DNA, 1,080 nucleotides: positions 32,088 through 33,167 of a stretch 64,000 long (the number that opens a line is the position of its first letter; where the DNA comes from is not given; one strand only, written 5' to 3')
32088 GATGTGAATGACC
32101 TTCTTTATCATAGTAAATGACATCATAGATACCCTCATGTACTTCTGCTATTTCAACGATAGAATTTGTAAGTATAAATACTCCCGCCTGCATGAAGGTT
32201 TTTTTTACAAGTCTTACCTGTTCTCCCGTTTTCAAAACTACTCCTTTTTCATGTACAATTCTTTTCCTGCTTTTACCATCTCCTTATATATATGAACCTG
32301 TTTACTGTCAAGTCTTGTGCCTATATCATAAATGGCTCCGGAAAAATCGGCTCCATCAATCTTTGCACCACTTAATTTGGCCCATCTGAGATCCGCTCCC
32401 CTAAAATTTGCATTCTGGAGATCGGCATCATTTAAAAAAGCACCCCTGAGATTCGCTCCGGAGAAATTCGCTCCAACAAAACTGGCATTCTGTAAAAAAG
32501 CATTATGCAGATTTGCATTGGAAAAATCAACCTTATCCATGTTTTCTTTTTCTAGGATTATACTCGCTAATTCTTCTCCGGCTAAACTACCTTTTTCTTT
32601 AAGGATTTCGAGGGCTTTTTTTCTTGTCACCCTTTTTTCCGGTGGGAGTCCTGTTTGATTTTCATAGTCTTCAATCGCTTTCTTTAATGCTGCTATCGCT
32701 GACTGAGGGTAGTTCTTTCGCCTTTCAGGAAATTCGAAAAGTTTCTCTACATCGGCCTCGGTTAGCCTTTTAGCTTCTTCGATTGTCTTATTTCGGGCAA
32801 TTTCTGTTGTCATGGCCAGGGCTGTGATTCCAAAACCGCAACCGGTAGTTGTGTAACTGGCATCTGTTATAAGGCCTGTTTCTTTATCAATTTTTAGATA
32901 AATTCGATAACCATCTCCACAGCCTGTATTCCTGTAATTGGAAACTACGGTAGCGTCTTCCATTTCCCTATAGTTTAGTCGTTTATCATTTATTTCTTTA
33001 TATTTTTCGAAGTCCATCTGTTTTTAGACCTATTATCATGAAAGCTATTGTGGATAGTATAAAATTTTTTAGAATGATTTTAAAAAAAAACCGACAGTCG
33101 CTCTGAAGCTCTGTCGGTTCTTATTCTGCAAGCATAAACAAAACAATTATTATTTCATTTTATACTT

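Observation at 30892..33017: Operon encoding an IscU-like protein fused to pentapeptide repeats, a 62-aa protein, a STAS anti-sigma antagonist and a lipoprotein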

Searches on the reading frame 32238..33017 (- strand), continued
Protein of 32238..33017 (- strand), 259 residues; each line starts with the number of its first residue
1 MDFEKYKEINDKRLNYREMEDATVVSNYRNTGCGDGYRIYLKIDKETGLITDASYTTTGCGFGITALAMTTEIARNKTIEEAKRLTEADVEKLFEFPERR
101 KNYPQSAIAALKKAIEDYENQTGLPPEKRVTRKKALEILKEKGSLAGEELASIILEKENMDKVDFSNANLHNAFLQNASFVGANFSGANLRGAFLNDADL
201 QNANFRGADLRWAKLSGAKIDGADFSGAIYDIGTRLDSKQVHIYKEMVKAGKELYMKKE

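Call 20: search_protein_families(library=pfam, proteins=[L048:8030-9691:+, L048:6291-7658:+, L051:4207-5349:-, L026:12221-13897:-, L001:4523-5677:+, L001:5682-6392:+], max_evalue=0.001)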
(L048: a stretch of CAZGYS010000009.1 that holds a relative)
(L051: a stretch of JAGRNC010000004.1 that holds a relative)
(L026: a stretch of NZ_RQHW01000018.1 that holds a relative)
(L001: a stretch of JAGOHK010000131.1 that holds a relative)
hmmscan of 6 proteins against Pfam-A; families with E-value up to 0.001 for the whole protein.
L048:8030-9691:+ (553 aa): 5 families
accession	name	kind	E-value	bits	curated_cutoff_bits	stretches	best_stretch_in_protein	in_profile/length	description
PF00478.31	IMPDH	-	5.9e-133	443.6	25.6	1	67-536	1-345/345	IMP dehydrogenase / GMP reductase domain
PF00571.33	CBS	-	4.7e-17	62.5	24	2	212-264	2-54/57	CBS domain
PF03060.21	NMO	-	9.1e-14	52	28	1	277-432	89-233/331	Nitronate monooxygenase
PF01070.24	FMN_dh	-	2e-06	27.6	24.9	1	306-426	195-307/350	FMN-dependent dehydrogenase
PF00977.27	His_biosynth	-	2.7e-05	24.2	23.6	1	273-424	71-222/228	Histidine biosynthesis protein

L048:6291-7658:+ (455 aa): 1 family
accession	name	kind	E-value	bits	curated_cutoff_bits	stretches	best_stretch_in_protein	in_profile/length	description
PF02515.22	CoA_transf_3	-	2.5e-117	392.5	23.3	1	64-432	1-366/366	CoA-transferase family III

L051:4207-5349:- (380 aa): 1 family
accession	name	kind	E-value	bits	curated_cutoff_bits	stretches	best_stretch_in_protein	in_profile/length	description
PF04620.18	FlaA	-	5.4e-06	26.7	25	1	259-309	121-171/230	Flagellar filament outer layer protein Flaa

L026:12221-13897:- (558 aa): 2 families
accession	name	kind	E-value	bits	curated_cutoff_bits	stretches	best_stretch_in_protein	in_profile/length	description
PF03961.19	FapA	-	2.5e-62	211.4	31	1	273-519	2-250/272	Flagellar Assembly Protein A beta solenoid domain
PF20250.3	FapA_N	-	1.3e-43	148.9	27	1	95-263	1-176/178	Flagellar Assembly Protein A N-terminal region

L001:4523-5677:+ (384 aa): 0 families

L001:5682-6392:+ (236 aa): 0 families

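Call 27: predict_structure(alignment_id=A1)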
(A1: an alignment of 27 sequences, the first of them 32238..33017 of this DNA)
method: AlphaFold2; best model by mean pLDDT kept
length: 259 residues; sequences in the alignment: 27
mean_pLDDT: 92.7   pTM: 0.83
mean pLDDT of the five models: 92.7, 90.7, 90.7, 90.4, 89.9
residues with pLDDT >= 90: 211; 70-90: 40; 50-70: 7; < 50: 1
segments of 3 or more residues with pLDDT < 50: none
pLDDT, mean of each block of 10 residues (from residue 1): 93 90 91 81 97 90 95 97 97 93 94 97 89 94 97 91 98 93 98 93 98 93 97 91 94 65
secondary structure, 60 per line:
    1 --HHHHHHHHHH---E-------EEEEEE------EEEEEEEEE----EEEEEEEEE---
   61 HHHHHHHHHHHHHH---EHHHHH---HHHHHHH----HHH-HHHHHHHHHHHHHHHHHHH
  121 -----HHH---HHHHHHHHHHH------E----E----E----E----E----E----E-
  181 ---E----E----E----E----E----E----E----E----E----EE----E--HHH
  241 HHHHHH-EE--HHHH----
elements in order: H3-12 E24-29 E36-44 E49-57 H61-74 H79-83 H87-93 H102-120 H132-142 H238-246 H252-255

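Call 30: fold_search(model_id=the predicted structure, library=pdb)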
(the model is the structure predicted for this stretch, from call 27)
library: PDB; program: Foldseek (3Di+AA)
matches with E <= 10: 393; with E <= 0.001: 106
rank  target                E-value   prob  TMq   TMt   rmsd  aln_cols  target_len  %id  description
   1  4eb5_C                1.1e-08  1.00  0.42  0.76  10.5       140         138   31  A. fulgidus IscS-IscU complex structure (released 2012-05-02)
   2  2z7e_B                1.1e-08  1.00  0.43  0.77   1.6       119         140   30  Crystal structure of Aquifex aeolicus IscU with bound [2Fe-2S] cluster (released 2008-08-19)
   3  7cnv_B                1.1e-08  1.00  0.41  0.80   2.2       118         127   33  Crystal structure of IscU H106C variant (released 2021-08-04)
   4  7cnv_A                1.2e-08  1.00  0.41  0.76   2.2       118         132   33  Crystal structure of IscU H106C variant (released 2021-08-04)
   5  7c8n                  1.3e-08  1.00  0.41  0.79   2.3       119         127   33  Crystal structure of IscU H106A variant (released 2021-05-26)
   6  7cnv_F                1.4e-08  1.00  0.41  0.79   2.2       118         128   33  Crystal structure of IscU H106C variant (released 2021-08-04)
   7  7cnv_E                1.5e-08  1.00  0.41  0.78   4.3       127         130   31  Crystal structure of IscU H106C variant (released 2021-08-04)
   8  7c8m_A                1.7e-08  1.00  0.41  0.78   2.3       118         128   32  Crystal structure of IscU wild-type (released 2021-05-26)
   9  7cnv_C                3.5e-08  1.00  0.40  0.80   2.2       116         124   34  Crystal structure of IscU H106C variant (released 2021-08-04)
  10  8rmc_D                4.3e-08  1.00  0.42  0.84   2.8       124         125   25  Structure of the FDX2-bound core ISC complex (proximal conformation) (released 2024-12-18)
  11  7c8o_D                4.3e-08  1.00  0.37  0.80   2.5       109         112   33  Crystal structure of IscU D40A/H106A variant (released 2021-06-09)
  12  4yc5                  5.4e-08  1.00  0.35  0.41   3.1       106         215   33  Beta1 synthetic solenoid protein (released 2016-03-09)
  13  5wlw_D                6.8e-08  1.00  0.42  0.82   2.1       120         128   25  Crystal Structure of the Human Mitochondrial Cysteine Desulfurase with active Cysteine Loop within ISCU1 active site,  (released 2017-11-15)
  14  7c8o_B                8.0e-08  1.00  0.37  0.78   2.8       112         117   32  Crystal structure of IscU D40A/H106A variant (released 2021-06-09)
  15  4yei_A                1.9e-07  1.00  0.35  0.42   2.9       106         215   33  Beta1mut synthetic solenoid protein (released 2016-03-09)
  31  3lvl_A                6.6e-07  1.00  0.42  0.84   2.0       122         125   27  Crystal Structure of E.coli IscS-IscU complex (released 2010-04-21)
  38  6omx                  2.0e-06  1.00  0.40  0.83   2.7       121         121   28  Crystal structure of alr5209, a pentapeptide repeat protein from Nostoc Pcc 7120, determined at 1.7 Angstrom resolution (released 2019-10-23)
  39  2z7e_A                2.0e-06  1.00  0.41  0.72   2.8       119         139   29  Crystal structure of Aquifex aeolicus IscU with bound [2Fe-2S] cluster (released 2008-08-19)
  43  2z7e_C                4.4e-06  1.00  0.36  0.65   3.3       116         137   32  Crystal structure of Aquifex aeolicus IscU with bound [2Fe-2S] cluster (released 2008-08-19)
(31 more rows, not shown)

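Call 42: list_cluster_members(proteins=[L045:9992-10780:+, L045:10780-10965:+, window:32238-33014:-])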
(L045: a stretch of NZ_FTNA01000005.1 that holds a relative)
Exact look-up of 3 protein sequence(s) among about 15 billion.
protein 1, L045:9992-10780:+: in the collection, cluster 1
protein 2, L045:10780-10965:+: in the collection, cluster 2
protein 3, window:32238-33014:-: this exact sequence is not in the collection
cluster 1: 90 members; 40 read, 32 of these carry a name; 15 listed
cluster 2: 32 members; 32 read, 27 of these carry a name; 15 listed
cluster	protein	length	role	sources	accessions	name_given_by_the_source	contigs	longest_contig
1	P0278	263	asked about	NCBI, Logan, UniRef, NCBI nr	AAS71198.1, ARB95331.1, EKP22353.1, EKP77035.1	hypothetical protein GS518_13195 [Leptospira interrogans] | NIF system FeS cluster assembly NifU N-terminal domain-containing protein n=3 ... | pentapeptide repeat-containing protein [Leptospira interrogans]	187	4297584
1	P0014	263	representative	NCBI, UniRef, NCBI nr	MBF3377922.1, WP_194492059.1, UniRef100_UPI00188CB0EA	iron-sulfur cluster assembly scaffold protein [Leptospira borgpetersenii] | iron-sulfur cluster assembly scaffold protein n=1 Tax=Leptospira borgpetersenii TaxID=174 ...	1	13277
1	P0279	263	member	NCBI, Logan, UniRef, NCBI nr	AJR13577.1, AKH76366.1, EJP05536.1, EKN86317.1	pentapeptide repeat-containing protein [Leptospira interrogans] | Pentapeptide repeat-containing protein n=10 Tax=Leptospira interrogans TaxID=173 ... | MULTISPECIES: pentapeptide repeat-containing protein [Leptospira]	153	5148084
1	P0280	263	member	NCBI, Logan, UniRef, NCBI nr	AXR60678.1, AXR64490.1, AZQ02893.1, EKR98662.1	iron-sulfur cluster assembly scaffold protein [Leptospira mayottensis] | NifU-like N-terminal domain protein n=2 Tax=Leptospira mayottensis TaxID=1137606 ...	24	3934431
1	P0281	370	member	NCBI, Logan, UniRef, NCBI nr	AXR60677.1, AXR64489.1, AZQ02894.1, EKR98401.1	hypothetical protein [Leptospira mayottensis] | Uncharacterized protein n=2 Tax=Leptospira mayottensis TaxID=1137606 ...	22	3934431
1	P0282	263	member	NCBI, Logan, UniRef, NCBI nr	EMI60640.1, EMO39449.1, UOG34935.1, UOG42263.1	pentapeptide repeat-containing protein [Leptospira noguchii] | NifU-like N-terminal domain protein n=2 Tax=Leptospira noguchii TaxID=28182 ...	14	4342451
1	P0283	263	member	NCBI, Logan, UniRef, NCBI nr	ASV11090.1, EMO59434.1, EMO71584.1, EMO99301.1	pentapeptide repeat-containing protein [Leptospira santarosai] | NifU-like N-terminal domain protein n=1 Tax=Leptospira santarosai str. CBC1416 ...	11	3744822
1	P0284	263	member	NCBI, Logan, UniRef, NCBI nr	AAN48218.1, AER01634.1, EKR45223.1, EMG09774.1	NifU-like N-terminal domain protein [Leptospira interrogans serovar Grippotyphosa str. ... | NIF system FeS cluster assembly NifU N-terminal domain-containing protein n=2 ... | pentapeptide repeat-containing protein [Leptospira interrogans]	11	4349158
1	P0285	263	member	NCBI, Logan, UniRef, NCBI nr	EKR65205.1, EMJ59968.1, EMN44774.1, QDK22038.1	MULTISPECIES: pentapeptide repeat-containing protein [Leptospira] | NifU-like N-terminal domain protein n=1 Tax=Leptospira weilii str. 2006001853 ...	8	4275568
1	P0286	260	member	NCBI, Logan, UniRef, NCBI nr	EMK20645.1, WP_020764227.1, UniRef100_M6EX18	pentapeptide repeat-containing protein [Leptospira kirschneri] | NifU-like N-terminal domain protein n=1 Tax=Leptospira kirschneri serovar Bulgarica str. ...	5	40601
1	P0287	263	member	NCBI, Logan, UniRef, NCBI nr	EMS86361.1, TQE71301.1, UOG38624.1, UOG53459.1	pentapeptide repeat-containing protein [Leptospira noguchii] | pentapeptide repeat-containing protein n=1 Tax=Leptospira noguchii TaxID=28182 ...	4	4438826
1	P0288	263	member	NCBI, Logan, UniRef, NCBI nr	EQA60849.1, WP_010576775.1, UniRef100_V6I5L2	iron-sulfur cluster assembly scaffold protein [Leptospira alexanderi] | NifU-like N-terminal domain protein n=1 Tax=Leptospira alexanderi serovar Manhao 3 str. L ...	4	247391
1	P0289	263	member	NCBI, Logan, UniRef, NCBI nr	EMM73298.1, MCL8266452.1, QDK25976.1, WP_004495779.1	pentapeptide repeat-containing protein [Leptospira weilii] | NifU-like N-terminal domain protein n=1 Tax=Leptospira weilii str. 2006001855 ...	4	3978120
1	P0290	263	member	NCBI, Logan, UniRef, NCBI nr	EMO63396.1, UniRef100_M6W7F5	NifU-like N-terminal domain protein [Leptospira borgpetersenii serovar Pomona str. ... | NifU-like N-terminal domain protein n=1 Tax=Leptospira borgpetersenii serovar Pomona str. ...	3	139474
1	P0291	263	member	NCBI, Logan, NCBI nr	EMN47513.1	NifU-like N-terminal domain protein [Leptospira interrogans str. L1207]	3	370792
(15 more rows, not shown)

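Call 52: search_protein_families(library=pfam, proteins=[L045:10780-10965:+, L060:10816-11013:+], max_evalue=0.01)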
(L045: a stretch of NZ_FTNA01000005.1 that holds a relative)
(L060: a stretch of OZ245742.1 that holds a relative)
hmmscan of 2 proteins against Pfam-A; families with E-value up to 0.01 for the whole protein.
L045:10780-10965:+ (62 aa): 0 families

L060:10816-11013:+ (66 aa): 0 families

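Call 63: find_encoding_contigs(protein=P0146, flank=6000, max_places=3)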
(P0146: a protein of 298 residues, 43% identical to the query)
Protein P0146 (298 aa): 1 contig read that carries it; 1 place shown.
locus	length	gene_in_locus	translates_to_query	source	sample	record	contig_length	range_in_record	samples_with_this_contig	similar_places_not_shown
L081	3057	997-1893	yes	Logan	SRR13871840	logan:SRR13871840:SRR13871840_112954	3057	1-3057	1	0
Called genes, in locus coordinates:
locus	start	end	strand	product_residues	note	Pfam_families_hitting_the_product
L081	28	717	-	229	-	-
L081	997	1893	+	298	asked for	PF01592:NifU_N, PF00805:Pentapeptide, PF13576:Pentapeptide_3 (weak), PF00805:Pentapeptide, PF13599:Pentapeptide_4, PF00805:Pentapeptide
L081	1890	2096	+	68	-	-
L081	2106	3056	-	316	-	?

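Call 64: find_encoding_contigs(protein=P0148, flank=6000, max_places=3)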
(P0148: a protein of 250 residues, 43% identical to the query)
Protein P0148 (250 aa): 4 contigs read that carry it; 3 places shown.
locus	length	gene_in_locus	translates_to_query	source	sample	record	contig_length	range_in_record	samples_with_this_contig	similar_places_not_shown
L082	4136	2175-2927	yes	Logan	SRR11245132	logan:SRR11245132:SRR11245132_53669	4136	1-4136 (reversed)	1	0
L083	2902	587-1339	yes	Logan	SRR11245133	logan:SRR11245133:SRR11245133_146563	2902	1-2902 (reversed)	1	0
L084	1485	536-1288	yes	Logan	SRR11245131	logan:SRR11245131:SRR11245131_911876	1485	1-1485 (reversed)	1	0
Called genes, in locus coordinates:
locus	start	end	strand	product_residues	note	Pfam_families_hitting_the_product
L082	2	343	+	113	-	?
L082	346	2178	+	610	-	-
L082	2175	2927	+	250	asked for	PF01592:NifU_N, PF23894:LD_SV2, PF13576:Pentapeptide_3 (weak), PF13599:Pentapeptide_4, PF00805:Pentapeptide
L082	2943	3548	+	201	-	PF00383:dCMP_cyt_deam_1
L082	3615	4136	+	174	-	?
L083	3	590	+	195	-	?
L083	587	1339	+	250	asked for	PF01592:NifU_N, PF23894:LD_SV2, PF13576:Pentapeptide_3 (weak), PF13599:Pentapeptide_4, PF00805:Pentapeptide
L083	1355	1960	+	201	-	PF00383:dCMP_cyt_deam_1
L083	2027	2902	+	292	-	?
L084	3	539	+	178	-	?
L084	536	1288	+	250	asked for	PF01592:NifU_N, PF23894:LD_SV2, PF13576:Pentapeptide_3 (weak), PF13599:Pentapeptide_4, PF00805:Pentapeptide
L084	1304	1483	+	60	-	?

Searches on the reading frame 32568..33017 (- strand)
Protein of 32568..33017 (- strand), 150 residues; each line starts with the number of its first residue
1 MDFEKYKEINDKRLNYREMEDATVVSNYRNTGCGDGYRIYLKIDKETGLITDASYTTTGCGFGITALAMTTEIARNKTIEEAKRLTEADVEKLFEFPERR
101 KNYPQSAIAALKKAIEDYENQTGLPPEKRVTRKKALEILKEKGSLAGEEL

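Call 7: search_solved_structures(query=window:32568-33017:-, max_evalue=0.001, show_alignments=5)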
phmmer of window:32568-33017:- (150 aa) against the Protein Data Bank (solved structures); distinct sequences matched with E-value up to 0.001: 27.
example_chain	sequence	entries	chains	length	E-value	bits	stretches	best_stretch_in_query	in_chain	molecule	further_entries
4eb5_C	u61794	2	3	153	4.2e-15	59.1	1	15-144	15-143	NifU protein (NifU-1)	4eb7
9wfy_D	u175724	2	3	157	1.1e-12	51.3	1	1-125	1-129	Iron-sulfur cluster assembly scaffold protein IscU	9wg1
5t0v_a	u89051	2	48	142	2.3e-12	50.3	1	32-125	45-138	Iron sulfur cluster assembly protein 1, mitochondrial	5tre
7c8m_A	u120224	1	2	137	4.9e-12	49.2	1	20-120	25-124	Nitrogen-fixing NifU domain protein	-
1q48_A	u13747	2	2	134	9.2e-12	48.3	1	19-125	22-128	NifU-like protein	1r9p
7c8n_A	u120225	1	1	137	1.3e-11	47.8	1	20-120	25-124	Nitrogen-fixing NifU domain protein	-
2z7e_A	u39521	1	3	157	1.5e-11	47.6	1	1-125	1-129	NifU-like protein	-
7cnv_A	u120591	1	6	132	1.6e-11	47.5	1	20-120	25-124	Nitrogen-fixing NifU domain protein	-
7rtk_D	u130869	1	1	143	3.1e-11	46.6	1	31-131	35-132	Iron-sulfur cluster assembly enzyme ISCU, mitochondrial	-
2l4x_A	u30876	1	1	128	3.1e-11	46.6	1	31-121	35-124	Iron-sulfur cluster assembly scaffold protein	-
6w1d_D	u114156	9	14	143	3.1e-11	46.6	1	31-131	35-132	Iron-sulfur cluster assembly enzyme ISCU, mitochondrial | Iron-sulfur cluster assembly enzyme ISCU | Isoform 1 of Iron-sulfur cluster assembly enzyme ISCU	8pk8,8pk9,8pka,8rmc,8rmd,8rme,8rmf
3lvl_A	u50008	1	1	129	3.2e-11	46.6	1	31-121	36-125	NifU-like protein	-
6wi2_D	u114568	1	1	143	4.3e-11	46.1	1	31-131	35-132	Iron-sulfur cluster assembly enzyme ISCU, mitochondrial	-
6wih_D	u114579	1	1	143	4.3e-11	46.1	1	32-131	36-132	Iron-sulfur cluster assembly enzyme ISCU, mitochondrial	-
8tvt_D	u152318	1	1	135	4.5e-11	46.1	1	31-121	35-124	Iron-sulfur cluster assembly enzyme ISCU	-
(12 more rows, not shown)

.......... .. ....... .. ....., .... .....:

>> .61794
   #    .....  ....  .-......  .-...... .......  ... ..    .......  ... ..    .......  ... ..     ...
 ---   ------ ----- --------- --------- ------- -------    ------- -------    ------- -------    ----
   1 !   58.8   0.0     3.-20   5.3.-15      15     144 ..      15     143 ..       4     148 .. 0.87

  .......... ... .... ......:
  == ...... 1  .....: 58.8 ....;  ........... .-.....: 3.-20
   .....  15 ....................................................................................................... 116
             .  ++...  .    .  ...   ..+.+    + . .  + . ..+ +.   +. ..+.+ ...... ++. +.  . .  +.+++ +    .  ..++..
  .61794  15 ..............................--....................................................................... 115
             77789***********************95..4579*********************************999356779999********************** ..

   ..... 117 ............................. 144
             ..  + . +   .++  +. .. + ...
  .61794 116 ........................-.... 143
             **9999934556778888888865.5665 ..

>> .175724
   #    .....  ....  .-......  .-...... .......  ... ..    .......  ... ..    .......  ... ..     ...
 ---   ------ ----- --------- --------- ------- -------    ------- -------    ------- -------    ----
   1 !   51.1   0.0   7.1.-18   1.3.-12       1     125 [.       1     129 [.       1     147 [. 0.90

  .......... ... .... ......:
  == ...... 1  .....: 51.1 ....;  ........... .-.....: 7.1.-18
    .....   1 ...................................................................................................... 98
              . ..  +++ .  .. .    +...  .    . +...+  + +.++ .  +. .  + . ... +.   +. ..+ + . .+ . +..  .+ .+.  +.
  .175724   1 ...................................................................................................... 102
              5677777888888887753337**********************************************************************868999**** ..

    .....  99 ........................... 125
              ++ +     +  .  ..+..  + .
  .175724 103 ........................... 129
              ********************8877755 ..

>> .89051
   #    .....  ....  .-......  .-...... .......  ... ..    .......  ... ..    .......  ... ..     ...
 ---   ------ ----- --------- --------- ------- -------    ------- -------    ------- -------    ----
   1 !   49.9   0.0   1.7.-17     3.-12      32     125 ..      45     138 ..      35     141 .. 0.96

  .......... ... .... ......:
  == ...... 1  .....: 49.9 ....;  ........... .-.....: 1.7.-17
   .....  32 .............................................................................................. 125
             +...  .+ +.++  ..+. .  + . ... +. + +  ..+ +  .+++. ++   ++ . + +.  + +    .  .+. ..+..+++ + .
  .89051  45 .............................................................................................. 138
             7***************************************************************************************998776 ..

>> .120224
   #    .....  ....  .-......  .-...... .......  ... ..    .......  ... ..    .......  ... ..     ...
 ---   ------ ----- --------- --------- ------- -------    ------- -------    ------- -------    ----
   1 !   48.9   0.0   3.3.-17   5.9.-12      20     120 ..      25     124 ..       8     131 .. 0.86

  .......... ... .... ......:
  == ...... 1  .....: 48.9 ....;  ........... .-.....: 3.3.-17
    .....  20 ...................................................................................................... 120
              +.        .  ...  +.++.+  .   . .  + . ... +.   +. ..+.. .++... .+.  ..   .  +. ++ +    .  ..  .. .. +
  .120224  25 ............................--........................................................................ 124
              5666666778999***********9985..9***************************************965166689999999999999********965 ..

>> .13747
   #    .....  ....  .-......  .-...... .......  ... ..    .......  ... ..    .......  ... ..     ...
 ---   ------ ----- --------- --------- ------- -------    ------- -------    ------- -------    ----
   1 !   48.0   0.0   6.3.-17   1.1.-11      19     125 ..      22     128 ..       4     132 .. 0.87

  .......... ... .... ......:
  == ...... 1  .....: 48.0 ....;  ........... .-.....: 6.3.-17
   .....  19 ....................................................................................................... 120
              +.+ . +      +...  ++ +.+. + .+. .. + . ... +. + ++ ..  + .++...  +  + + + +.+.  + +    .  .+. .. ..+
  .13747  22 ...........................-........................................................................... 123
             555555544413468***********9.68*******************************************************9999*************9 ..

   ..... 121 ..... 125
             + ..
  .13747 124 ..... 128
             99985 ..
